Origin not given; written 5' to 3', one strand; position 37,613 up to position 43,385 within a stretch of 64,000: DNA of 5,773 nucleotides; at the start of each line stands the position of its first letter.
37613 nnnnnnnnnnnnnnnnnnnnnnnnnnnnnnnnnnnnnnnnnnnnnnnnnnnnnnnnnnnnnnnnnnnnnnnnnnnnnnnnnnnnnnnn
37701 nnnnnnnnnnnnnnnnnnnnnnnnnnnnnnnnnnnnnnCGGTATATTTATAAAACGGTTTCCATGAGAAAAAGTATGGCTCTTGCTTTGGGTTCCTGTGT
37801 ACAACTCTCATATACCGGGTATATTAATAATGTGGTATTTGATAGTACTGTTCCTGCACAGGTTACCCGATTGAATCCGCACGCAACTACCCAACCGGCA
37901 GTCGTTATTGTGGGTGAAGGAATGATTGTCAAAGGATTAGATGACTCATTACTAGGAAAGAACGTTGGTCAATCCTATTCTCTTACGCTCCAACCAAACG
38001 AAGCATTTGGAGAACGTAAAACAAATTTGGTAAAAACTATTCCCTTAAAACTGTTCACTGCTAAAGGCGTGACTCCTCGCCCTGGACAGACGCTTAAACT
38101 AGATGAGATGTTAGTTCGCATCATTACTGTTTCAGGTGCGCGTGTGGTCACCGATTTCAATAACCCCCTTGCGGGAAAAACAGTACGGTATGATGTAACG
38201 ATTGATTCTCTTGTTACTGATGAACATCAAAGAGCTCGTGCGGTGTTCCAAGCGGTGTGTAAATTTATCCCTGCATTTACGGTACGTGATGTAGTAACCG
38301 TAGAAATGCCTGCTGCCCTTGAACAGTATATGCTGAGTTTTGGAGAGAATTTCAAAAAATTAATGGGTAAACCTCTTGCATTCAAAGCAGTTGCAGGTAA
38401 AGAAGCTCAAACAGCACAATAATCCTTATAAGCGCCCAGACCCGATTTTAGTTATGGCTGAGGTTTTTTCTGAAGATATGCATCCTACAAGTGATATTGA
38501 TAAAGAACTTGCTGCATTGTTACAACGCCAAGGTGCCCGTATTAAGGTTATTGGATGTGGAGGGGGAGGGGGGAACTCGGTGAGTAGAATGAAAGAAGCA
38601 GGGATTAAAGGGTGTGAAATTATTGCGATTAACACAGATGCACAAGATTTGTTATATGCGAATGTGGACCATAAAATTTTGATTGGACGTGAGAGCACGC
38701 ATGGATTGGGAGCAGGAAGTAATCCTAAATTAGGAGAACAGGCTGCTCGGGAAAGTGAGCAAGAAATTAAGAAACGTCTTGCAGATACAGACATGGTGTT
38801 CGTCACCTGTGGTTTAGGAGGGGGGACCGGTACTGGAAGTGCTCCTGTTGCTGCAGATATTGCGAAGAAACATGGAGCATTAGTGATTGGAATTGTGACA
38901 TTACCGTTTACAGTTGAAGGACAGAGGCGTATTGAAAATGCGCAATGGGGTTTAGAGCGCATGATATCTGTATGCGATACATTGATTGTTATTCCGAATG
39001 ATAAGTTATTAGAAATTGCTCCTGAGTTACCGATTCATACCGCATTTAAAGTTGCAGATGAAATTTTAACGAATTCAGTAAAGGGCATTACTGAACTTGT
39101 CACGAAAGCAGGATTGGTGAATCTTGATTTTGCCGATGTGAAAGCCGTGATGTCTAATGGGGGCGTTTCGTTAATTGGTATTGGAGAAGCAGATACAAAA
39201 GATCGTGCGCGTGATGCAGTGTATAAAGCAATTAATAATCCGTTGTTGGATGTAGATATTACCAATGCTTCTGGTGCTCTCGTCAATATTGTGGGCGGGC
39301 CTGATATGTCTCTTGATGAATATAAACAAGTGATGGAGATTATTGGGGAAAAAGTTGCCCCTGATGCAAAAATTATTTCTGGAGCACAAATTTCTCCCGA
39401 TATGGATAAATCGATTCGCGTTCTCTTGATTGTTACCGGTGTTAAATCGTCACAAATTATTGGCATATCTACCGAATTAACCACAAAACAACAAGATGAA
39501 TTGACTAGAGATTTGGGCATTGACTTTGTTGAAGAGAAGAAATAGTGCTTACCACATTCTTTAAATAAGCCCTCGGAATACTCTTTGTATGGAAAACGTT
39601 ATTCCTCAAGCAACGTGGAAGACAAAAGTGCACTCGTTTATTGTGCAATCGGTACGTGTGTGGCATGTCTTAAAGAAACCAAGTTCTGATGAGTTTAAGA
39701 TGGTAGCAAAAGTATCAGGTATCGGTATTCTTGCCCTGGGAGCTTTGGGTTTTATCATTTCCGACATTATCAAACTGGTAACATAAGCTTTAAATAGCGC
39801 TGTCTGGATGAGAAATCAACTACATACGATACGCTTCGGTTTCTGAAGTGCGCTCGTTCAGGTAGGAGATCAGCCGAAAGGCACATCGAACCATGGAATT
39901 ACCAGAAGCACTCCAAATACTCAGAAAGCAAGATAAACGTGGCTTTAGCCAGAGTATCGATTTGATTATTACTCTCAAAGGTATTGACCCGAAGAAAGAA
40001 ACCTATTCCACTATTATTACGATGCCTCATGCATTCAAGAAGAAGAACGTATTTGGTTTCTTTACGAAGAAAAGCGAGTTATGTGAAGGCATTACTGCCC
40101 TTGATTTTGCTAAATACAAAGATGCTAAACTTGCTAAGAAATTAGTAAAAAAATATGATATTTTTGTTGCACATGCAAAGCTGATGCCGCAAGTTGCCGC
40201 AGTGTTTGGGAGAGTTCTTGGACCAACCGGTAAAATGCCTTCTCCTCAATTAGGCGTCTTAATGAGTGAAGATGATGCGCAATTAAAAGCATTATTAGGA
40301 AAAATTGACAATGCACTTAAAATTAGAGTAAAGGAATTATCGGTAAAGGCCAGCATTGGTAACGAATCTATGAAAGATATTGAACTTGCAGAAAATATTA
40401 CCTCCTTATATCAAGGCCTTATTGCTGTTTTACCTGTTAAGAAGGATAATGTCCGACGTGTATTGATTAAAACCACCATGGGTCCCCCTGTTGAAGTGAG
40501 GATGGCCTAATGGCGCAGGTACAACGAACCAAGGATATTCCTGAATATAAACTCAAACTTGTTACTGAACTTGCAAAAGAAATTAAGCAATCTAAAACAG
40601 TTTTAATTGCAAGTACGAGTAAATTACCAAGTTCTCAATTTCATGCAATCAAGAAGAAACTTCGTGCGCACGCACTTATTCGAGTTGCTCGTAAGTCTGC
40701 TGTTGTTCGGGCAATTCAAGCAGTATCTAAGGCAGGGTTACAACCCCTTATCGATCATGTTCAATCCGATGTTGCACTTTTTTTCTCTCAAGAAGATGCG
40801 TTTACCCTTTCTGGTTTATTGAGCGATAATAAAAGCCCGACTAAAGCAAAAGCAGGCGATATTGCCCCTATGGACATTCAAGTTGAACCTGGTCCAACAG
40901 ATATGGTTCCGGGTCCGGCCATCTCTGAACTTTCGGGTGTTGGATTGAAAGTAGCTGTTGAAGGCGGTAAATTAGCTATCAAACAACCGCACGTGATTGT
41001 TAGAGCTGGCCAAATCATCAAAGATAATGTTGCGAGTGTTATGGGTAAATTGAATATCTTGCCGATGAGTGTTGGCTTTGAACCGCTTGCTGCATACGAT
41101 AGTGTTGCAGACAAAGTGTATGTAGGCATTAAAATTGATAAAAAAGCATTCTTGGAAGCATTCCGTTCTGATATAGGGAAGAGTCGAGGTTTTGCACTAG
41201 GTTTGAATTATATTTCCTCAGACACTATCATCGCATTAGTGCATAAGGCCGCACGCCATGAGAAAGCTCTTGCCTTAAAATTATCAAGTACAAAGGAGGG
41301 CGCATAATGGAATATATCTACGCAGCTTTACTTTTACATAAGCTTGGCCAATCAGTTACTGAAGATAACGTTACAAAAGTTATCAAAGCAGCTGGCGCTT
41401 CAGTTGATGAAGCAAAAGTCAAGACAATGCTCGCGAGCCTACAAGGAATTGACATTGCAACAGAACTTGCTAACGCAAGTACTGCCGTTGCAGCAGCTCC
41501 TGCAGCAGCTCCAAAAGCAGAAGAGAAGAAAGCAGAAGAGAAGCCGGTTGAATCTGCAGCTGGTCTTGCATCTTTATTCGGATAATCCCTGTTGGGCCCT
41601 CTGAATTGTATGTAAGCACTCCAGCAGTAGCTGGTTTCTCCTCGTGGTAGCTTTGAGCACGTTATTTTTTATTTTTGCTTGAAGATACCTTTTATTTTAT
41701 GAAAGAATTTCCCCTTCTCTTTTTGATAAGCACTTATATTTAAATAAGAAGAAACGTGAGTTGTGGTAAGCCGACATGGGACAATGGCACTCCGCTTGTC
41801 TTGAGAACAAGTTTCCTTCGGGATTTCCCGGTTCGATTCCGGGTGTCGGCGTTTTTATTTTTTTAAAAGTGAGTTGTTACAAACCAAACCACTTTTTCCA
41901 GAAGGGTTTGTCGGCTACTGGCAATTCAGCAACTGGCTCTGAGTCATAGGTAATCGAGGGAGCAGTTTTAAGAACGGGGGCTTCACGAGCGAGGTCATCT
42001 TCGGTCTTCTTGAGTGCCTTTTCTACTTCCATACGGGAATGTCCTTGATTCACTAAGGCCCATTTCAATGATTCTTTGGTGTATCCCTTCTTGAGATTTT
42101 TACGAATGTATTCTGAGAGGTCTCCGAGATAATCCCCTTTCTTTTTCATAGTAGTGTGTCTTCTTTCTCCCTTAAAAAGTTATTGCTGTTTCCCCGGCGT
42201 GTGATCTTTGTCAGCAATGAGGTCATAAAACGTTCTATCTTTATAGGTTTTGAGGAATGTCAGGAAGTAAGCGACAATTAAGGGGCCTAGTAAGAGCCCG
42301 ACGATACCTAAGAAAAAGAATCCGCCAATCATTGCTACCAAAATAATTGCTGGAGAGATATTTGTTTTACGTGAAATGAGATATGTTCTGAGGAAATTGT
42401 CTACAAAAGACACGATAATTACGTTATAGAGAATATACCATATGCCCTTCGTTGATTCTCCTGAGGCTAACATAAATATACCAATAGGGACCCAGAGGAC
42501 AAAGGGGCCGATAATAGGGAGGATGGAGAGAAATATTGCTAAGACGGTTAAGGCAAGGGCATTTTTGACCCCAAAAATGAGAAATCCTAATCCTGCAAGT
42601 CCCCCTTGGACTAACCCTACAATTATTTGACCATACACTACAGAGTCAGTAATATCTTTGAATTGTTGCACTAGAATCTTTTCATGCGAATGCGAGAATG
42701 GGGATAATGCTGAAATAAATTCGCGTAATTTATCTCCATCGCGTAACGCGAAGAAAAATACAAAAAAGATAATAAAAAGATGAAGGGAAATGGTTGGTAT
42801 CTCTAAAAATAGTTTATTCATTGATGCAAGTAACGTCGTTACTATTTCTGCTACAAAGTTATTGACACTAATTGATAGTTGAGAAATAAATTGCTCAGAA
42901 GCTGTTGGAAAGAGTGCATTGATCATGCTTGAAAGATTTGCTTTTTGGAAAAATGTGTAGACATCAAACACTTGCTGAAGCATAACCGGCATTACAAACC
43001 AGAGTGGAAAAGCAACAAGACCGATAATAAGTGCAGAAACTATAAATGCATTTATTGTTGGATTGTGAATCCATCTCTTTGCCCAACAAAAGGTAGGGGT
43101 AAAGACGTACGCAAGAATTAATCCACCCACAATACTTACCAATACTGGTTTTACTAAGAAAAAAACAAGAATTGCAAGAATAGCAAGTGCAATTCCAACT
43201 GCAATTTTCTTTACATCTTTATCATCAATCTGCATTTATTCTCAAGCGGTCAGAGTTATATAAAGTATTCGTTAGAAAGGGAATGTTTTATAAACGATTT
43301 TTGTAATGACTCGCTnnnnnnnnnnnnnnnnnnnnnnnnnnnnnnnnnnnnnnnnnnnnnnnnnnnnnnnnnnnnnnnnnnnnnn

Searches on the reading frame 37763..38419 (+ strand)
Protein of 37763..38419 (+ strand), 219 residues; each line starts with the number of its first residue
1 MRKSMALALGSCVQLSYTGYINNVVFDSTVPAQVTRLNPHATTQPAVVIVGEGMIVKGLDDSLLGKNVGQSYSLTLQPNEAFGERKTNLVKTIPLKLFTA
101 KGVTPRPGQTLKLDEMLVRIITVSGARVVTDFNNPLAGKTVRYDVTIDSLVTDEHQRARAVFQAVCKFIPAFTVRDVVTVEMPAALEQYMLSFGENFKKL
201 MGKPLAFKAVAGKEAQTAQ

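Call 74: search_protein_families(library=pfam, proteins=[window:37763-38419:+], max_evalue=0.01)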
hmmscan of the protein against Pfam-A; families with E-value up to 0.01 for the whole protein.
window:37763-38419:+ (219 aa): 2 families
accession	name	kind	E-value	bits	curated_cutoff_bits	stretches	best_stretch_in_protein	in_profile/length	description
PF00254.34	FKBP_C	-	1e-09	39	21.1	1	10-87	8-76/94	FKBP-type peptidyl-prolyl cis-trans isomerase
PF22199.2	FKBP26_IF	-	3.1e-08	33.9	27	1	92-136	2-46/46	FKBP26, IF domain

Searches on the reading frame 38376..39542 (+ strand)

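Call 7: search_protein_families(library=pfam, proteins=[window:38376-39542:+], max_evalue=0.001)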
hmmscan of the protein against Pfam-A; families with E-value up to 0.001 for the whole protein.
window:38376-39542:+ (389 aa): 2 families
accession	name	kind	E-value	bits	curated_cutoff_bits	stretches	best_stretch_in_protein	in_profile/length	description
PF00091.31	Tubulin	-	3e-48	165.1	33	1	55-215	1-189/190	Tubulin/FtsZ family, GTPase domain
PF12327.13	FtsZ_C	-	9e-33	112.9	27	1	263-357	1-95/95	FtsZ family, C-terminal domain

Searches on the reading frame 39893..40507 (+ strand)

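Call 74: search_protein_families(library=pfam, proteins=[window:39893-40507:+], max_evalue=0.01)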
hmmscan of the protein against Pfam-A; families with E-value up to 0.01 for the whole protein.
window:39893-40507:+ (205 aa): 1 family
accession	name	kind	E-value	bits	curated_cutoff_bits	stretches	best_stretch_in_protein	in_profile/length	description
PF00687.26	Ribosomal_L1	-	1.8e-31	109.7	32.2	1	10-198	1-198/198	Ribosomal protein L1p/L10e family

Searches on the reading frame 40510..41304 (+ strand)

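Call 74: search_protein_families(library=pfam, proteins=[window:40510-41304:+], max_evalue=0.01)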
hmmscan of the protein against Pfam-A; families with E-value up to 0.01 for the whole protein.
window:40510-41304:+ (265 aa): 2 families
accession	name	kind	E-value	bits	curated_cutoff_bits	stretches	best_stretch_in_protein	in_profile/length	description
PF00466.25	Ribosomal_L10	-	4.3e-15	56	22.8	1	11-107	3-98/100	Ribosomal protein L10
PF17777.6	RL10P_insert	-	5.1e-14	52.4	29.1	1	113-183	1-71/71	Insertion domain in 60S ribosomal protein L10P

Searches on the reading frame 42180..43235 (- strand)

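Call 7: search_protein_families(library=pfam, proteins=[window:42180-43235:-], max_evalue=0.001)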
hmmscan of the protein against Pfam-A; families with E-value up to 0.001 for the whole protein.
window:42180-43235:- (351 aa): 2 families
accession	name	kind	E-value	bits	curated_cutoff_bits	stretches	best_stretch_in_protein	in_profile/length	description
PF01594.21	AI-2E_transport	-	5.2e-46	157.8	34.3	1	15-331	6-326/327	AI-2E family transporter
PF04306.18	DUF456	-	0.00014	22.6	29.4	1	243-328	7-97/139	Protein of unknown function (DUF456)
